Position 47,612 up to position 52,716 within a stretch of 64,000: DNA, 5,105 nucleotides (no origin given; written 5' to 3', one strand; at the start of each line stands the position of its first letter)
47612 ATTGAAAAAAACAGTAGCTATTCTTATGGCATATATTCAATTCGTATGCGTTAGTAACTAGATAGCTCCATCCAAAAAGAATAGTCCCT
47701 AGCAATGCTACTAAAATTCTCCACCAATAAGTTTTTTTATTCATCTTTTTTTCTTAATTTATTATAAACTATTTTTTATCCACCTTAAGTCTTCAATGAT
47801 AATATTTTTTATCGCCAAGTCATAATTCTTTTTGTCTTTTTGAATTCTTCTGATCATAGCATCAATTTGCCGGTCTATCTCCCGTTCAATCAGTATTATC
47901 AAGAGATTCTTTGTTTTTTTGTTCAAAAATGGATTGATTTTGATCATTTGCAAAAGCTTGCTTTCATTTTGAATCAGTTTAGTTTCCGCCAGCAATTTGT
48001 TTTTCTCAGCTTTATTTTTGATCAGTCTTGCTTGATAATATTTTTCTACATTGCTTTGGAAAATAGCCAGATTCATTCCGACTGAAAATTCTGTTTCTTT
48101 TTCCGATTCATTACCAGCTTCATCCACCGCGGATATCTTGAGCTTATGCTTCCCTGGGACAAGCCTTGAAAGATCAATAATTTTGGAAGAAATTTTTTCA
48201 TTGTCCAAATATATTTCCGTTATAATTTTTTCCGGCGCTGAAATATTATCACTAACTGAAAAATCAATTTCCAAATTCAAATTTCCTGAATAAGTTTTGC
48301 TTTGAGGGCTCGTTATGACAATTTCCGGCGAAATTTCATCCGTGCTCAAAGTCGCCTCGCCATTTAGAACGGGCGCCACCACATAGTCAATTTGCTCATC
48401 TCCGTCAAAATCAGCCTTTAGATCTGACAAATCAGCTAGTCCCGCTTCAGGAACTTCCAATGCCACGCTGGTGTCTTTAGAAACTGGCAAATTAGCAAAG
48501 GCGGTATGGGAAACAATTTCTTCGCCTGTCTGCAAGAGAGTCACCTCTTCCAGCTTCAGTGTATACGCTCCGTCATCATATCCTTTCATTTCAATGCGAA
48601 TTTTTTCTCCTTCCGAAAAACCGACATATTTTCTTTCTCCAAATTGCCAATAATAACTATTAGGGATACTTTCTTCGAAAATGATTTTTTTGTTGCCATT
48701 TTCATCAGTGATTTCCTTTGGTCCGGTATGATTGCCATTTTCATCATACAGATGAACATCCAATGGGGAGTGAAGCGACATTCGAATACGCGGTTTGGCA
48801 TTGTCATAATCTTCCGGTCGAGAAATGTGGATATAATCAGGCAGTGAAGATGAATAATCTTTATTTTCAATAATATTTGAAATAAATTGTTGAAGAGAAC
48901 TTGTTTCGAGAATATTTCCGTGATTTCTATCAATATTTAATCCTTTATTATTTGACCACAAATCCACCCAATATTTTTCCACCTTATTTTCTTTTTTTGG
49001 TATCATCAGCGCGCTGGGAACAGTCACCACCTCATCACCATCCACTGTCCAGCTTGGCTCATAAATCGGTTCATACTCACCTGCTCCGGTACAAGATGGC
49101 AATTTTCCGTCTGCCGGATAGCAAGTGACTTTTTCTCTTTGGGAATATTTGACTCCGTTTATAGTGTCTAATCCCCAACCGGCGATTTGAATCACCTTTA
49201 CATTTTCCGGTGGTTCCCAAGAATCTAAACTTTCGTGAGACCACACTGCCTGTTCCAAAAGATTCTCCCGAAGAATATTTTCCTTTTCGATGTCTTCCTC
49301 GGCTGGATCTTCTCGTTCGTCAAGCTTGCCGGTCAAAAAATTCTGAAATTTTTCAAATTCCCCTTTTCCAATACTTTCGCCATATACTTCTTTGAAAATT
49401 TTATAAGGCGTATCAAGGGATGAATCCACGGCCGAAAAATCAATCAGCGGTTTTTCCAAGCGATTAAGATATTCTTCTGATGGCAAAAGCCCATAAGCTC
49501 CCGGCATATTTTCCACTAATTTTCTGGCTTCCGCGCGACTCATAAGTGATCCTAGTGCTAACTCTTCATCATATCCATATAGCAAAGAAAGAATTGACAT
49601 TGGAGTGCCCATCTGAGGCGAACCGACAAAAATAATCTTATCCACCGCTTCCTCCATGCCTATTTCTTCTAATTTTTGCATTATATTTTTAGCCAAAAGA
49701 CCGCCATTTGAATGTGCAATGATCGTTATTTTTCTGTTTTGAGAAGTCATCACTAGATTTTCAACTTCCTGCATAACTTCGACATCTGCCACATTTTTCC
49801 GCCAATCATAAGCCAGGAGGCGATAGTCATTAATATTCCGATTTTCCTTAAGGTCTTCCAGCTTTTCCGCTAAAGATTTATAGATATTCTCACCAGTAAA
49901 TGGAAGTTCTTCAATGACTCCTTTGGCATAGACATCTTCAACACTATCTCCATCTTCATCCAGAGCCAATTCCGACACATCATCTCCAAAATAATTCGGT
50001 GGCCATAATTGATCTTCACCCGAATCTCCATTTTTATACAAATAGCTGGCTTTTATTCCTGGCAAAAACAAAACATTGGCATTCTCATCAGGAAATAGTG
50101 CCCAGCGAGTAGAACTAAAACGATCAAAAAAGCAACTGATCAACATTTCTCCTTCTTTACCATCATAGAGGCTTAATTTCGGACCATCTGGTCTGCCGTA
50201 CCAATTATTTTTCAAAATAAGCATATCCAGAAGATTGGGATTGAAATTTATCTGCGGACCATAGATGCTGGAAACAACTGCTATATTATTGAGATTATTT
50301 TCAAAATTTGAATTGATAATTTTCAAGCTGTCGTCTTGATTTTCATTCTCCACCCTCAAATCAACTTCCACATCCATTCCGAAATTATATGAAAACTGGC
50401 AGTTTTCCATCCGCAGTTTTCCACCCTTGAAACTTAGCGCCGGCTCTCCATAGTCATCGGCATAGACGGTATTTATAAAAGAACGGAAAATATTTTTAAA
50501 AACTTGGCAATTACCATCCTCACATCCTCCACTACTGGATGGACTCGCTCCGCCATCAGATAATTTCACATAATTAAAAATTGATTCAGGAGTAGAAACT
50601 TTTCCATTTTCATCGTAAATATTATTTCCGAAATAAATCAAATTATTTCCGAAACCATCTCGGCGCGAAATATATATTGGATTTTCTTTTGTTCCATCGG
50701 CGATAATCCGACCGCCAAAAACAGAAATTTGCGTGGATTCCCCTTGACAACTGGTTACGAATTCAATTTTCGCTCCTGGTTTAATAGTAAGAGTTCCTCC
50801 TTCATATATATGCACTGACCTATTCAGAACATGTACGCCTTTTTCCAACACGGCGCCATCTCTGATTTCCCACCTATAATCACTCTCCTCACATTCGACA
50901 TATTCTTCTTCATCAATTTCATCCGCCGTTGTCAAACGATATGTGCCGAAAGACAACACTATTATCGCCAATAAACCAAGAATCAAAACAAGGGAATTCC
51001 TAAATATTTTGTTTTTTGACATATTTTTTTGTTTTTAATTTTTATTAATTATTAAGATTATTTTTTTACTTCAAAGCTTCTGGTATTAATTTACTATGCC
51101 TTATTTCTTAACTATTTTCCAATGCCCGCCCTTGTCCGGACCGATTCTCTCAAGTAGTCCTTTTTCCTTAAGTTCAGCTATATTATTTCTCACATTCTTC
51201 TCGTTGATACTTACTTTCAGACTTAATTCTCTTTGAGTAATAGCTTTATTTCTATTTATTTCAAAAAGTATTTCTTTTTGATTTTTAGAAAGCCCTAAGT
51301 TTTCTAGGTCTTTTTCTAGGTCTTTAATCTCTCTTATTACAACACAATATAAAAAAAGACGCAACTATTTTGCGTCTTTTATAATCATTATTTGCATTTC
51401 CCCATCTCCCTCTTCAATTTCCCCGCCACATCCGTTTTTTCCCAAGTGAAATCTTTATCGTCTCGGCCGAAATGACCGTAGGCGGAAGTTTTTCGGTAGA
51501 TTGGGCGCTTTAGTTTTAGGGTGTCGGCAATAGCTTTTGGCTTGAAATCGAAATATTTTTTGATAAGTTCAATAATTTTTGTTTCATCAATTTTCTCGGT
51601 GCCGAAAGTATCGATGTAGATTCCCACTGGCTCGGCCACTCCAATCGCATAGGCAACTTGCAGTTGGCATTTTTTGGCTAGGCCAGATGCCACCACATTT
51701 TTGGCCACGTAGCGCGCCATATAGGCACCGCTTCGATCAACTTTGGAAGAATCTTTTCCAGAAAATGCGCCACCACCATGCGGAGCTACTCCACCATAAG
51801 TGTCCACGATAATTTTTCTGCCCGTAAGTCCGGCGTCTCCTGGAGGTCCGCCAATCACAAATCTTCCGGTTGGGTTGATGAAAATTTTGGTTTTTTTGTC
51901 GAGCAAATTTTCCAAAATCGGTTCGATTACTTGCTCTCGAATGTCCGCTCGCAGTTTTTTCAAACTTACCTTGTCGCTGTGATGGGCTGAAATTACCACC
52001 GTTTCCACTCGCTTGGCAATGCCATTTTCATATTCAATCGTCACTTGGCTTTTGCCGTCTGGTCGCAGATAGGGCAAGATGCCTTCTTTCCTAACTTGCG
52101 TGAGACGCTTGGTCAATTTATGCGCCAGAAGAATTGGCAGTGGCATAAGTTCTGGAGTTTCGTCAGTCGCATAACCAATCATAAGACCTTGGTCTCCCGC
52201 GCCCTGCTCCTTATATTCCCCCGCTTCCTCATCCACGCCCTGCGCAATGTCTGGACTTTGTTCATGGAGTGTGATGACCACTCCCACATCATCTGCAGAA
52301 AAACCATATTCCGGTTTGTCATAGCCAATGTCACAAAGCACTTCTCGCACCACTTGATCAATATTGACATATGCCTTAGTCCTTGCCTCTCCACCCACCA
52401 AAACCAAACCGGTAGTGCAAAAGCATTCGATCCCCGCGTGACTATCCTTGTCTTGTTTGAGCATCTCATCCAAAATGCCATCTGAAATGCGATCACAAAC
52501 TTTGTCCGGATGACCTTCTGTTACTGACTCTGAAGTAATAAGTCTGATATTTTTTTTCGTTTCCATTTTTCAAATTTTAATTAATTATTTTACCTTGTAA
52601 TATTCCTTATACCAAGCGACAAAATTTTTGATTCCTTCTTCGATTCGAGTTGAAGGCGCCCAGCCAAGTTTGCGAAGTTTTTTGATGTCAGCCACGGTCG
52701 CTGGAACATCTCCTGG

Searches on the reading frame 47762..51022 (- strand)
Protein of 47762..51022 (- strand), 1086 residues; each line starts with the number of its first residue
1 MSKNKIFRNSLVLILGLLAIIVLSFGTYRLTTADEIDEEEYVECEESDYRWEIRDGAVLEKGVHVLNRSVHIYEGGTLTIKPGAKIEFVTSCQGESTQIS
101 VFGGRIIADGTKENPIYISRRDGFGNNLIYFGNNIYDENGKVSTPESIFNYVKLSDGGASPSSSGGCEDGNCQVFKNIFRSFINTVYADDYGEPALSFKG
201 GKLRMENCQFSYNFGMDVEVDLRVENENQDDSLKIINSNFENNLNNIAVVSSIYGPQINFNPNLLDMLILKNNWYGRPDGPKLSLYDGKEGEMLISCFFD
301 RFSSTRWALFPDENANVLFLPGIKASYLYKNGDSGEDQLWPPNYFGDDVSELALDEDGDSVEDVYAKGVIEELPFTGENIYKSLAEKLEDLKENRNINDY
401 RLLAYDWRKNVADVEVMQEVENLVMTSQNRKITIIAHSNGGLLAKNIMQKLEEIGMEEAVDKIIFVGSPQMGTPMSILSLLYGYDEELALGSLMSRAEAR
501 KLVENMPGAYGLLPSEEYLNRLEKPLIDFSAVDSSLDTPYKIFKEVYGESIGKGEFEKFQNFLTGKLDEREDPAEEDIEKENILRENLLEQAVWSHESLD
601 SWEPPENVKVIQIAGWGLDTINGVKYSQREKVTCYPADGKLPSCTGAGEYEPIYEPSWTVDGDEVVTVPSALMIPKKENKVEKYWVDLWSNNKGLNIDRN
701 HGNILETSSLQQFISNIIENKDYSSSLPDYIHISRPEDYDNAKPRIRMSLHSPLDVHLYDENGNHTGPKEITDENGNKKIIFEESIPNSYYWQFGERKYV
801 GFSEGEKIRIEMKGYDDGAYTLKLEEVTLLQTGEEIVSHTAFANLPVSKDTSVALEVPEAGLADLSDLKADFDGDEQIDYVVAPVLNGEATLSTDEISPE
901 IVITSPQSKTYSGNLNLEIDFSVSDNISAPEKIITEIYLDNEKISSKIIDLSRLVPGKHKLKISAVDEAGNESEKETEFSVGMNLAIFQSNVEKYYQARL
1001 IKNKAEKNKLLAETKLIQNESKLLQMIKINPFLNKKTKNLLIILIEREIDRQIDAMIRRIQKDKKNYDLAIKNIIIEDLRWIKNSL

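Call 57: search_protein_families(library=pfam, proteins=[window:47762-51022:-], max_evalue=0.0001)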
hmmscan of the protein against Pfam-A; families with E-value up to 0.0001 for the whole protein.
window:47762-51022:- (1086 aa): 3 families
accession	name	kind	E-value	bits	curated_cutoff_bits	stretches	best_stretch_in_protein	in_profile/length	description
PF02450.21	LCAT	-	1e-14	55.1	21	1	379-632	67-324/392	Lecithin:cholesterol acyltransferase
PF24096.1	DUF7379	-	3.1e-07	31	33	1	401-475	37-117/191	Domain of unknown function (DUF7379)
PF07819.20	PGAP1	-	3.3e-05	24.2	24.3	0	426-476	87-135/233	PGAP1-like alpha/beta domain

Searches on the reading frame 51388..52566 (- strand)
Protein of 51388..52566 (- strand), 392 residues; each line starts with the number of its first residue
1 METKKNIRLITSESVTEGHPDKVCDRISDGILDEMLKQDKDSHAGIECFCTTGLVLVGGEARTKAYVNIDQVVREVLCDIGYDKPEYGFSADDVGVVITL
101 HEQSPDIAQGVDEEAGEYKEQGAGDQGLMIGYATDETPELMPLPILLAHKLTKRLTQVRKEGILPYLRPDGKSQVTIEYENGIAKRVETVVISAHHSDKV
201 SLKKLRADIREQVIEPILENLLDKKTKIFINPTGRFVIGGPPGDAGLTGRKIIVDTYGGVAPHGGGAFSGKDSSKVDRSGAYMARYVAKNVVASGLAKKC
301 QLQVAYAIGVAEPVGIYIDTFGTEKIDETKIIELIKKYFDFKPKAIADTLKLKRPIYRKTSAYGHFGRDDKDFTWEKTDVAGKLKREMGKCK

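Call 57: search_protein_families(library=pfam, proteins=[window:51388-52566:-], max_evalue=0.0001)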
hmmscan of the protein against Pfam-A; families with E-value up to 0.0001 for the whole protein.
window:51388-52566:- (392 aa): 3 families
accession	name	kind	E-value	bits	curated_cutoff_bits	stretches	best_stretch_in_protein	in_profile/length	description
PF02773.21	S-AdoMet_synt_C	-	4.8e-68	227.8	25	1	238-377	1-138/138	S-adenosylmethionine synthetase, C-terminal domain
PF02772.21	S-AdoMet_synt_M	-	1.4e-49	167.6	29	1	120-236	1-120/120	S-adenosylmethionine synthetase, central domain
PF00438.25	S-AdoMet_synt_N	-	7.6e-38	129.5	33.1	1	9-105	3-99/99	S-adenosylmethionine synthetase, N-terminal domain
